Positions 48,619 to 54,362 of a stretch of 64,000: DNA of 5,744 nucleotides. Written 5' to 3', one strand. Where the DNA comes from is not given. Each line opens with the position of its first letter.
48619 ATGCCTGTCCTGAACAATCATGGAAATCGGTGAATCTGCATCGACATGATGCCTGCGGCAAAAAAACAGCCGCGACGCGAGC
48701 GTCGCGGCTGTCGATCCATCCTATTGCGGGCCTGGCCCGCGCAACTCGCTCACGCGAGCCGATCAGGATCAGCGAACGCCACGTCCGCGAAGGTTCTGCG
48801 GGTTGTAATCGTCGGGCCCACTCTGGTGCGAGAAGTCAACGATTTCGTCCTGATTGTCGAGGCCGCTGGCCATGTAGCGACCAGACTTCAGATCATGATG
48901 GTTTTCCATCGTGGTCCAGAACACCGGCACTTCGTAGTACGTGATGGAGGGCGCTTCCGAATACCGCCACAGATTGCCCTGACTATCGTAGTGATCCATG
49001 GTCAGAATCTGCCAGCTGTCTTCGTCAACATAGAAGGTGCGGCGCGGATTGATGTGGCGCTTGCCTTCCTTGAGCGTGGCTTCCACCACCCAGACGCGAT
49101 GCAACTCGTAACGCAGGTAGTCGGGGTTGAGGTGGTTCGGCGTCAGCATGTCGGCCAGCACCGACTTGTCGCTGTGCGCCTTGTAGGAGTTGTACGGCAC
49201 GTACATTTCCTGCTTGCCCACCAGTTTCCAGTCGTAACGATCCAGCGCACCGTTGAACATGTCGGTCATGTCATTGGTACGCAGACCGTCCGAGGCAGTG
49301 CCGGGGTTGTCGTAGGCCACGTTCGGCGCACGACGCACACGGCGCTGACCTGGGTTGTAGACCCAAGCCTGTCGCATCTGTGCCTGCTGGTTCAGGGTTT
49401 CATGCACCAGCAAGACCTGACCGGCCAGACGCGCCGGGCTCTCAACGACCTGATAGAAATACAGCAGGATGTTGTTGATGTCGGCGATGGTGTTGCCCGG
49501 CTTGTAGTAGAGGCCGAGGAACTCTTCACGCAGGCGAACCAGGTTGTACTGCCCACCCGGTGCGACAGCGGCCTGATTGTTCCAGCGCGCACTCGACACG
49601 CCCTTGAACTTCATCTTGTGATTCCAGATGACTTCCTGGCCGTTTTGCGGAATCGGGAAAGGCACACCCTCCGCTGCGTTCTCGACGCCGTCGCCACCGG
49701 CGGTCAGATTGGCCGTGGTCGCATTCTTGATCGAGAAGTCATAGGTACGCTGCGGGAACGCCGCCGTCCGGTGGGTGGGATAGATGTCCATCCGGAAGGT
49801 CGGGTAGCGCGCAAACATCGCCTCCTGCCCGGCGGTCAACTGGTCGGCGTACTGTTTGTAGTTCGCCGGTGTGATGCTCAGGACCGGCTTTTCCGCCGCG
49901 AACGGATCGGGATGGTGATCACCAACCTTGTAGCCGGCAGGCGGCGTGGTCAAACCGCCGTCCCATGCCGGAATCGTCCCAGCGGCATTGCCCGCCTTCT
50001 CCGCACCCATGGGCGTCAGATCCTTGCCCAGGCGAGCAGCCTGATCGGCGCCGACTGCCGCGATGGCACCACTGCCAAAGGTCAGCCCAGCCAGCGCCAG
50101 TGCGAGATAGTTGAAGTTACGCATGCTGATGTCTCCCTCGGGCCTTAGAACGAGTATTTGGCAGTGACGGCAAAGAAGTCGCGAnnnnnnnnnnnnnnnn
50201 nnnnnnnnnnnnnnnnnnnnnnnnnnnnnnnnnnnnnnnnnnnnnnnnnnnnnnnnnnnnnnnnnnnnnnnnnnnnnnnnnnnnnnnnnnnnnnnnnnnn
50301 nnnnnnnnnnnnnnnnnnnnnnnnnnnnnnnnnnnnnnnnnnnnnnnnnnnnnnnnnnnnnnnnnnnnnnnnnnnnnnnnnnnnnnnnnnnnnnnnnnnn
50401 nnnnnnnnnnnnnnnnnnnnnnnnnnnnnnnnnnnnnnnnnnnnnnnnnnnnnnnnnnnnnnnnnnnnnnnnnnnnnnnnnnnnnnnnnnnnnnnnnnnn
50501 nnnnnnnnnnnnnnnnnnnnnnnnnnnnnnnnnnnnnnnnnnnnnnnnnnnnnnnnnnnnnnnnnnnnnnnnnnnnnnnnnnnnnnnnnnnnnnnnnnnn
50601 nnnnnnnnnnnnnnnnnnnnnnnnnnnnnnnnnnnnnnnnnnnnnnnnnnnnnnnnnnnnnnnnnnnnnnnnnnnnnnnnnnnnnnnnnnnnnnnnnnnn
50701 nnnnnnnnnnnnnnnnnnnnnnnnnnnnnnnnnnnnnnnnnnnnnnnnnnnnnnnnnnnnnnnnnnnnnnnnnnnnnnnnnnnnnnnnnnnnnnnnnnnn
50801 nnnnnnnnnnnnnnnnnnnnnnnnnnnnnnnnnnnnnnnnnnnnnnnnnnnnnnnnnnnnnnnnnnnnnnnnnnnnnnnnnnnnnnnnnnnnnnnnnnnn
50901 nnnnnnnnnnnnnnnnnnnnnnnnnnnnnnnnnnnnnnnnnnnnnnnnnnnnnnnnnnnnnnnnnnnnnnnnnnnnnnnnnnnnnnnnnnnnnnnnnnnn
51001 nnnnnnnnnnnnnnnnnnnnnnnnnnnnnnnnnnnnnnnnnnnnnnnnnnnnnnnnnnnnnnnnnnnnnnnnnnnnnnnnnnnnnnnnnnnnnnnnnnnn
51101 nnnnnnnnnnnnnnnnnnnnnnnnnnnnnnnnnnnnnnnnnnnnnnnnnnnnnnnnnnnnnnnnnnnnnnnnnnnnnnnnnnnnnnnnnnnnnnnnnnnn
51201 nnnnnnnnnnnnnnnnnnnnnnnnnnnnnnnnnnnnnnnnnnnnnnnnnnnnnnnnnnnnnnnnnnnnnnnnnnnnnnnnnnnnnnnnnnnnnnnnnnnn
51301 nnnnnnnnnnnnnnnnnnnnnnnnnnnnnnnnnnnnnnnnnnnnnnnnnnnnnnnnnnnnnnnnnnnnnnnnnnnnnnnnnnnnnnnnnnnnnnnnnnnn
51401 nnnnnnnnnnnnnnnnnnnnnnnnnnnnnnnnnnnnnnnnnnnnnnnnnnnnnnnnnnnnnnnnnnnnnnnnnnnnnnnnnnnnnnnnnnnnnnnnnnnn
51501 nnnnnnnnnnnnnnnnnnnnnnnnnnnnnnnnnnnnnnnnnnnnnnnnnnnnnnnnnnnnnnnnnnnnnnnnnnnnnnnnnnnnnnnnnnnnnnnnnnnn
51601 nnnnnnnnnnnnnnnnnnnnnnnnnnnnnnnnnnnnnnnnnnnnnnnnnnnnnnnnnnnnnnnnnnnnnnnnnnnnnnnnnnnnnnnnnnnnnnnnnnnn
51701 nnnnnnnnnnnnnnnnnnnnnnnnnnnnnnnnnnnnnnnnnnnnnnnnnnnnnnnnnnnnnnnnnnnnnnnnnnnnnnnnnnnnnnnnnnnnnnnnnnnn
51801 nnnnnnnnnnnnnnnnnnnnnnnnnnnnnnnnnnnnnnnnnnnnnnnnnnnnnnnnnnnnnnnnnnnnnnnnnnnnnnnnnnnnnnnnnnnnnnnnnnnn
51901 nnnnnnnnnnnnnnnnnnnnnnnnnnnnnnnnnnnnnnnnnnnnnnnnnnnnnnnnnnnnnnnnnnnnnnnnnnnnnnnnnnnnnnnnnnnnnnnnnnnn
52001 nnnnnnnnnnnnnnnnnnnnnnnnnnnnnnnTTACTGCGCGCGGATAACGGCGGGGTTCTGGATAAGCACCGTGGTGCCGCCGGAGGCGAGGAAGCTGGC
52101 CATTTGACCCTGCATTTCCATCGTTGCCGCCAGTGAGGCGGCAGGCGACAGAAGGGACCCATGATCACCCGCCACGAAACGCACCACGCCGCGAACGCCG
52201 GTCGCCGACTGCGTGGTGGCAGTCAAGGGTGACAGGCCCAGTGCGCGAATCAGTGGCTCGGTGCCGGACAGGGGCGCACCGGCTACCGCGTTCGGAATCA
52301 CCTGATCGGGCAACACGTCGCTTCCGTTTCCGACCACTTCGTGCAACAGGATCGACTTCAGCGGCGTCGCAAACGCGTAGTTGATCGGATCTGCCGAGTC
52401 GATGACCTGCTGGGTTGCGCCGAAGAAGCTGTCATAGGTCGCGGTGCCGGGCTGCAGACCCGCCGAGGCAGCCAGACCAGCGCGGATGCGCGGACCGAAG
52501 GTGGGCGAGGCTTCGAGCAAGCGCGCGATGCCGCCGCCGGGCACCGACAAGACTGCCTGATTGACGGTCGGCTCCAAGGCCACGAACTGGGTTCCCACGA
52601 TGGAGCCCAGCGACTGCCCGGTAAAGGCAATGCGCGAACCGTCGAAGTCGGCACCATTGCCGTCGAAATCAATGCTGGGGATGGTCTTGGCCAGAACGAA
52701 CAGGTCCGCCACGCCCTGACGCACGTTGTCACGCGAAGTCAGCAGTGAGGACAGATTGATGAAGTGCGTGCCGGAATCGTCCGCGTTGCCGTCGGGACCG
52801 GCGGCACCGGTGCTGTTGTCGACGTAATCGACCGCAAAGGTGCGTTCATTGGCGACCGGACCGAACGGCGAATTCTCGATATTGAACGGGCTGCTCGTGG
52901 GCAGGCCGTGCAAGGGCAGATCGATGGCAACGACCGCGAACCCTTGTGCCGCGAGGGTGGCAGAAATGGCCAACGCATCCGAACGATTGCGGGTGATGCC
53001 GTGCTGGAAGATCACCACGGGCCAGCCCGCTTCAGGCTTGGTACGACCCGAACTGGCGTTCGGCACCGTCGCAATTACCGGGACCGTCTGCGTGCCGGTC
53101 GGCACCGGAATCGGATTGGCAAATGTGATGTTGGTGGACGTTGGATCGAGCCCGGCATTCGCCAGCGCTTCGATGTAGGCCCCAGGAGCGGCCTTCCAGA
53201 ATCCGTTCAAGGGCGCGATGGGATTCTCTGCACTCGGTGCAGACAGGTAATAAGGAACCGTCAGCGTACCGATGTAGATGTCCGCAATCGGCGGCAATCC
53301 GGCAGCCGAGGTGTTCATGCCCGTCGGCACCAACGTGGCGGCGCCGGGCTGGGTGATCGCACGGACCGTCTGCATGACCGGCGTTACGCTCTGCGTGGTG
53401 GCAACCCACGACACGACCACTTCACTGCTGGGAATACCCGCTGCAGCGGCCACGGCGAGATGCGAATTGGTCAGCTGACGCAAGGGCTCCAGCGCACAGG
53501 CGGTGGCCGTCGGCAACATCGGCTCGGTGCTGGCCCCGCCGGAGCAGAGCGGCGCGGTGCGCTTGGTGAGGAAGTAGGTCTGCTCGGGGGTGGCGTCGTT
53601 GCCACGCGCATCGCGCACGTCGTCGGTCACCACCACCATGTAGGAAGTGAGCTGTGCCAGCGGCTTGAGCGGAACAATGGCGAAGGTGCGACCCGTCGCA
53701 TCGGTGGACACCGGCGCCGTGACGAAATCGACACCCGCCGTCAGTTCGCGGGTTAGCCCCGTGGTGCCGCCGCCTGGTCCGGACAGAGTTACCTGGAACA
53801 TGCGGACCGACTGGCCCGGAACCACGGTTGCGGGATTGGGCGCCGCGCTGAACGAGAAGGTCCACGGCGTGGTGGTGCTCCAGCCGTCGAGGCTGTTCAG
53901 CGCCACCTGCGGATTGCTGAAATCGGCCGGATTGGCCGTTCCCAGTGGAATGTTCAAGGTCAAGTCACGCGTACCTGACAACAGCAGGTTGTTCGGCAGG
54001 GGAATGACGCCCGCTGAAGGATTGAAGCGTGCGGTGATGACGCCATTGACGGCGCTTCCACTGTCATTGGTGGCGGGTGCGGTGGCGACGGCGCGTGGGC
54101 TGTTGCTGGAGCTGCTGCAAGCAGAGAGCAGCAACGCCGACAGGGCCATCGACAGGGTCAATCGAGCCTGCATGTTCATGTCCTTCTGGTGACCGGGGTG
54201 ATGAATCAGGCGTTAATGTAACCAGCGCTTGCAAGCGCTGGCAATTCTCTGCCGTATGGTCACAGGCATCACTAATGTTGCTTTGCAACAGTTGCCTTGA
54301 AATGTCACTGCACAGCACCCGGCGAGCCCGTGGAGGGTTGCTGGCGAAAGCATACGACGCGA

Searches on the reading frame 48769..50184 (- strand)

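Call 27: search_protein_families(library=pfam, proteins=[window:48769-50184:-], max_evalue=0.001)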
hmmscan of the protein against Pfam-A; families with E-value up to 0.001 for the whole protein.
window:48769-50184:- (471 aa): 2 families
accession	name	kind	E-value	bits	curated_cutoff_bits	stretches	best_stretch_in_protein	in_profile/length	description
PF07044.18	DUF1329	-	8.6e-154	512.7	23.1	1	103-466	1-368/368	Protein of unknown function (DUF1329)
PF17131.11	LolA_like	-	1.1e-10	41.9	30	1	361-435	83-156/184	Outer membrane lipoprotein-sorting protein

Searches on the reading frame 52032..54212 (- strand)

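Call 27: search_protein_families(library=pfam, proteins=[window:52032-54212:-], max_evalue=0.001)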
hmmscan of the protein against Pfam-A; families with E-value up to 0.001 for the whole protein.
window:52032-54212:- (726 aa): 4 families
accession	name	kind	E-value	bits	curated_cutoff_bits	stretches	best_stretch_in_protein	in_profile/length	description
PF12262.14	Lipase_bact_N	-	6.1e-18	65.5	22.3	1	70-298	29-232/236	Bacterial virulence factor lipase N-terminal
PF13205.12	Big_5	-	3.1e-06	28.3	23.6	1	140-208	26-96/105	Bacterial Ig-like domain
PF03403.19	PAF-AH_p_II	-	9.5e-05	21.5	20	1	382-430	85-133/372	Platelet-activating factor acetylhydrolase, isoform II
PF12146.15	Hydrolase_4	-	0.00096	18.9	27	0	399-436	6-43/239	Serine aminopeptidase, S33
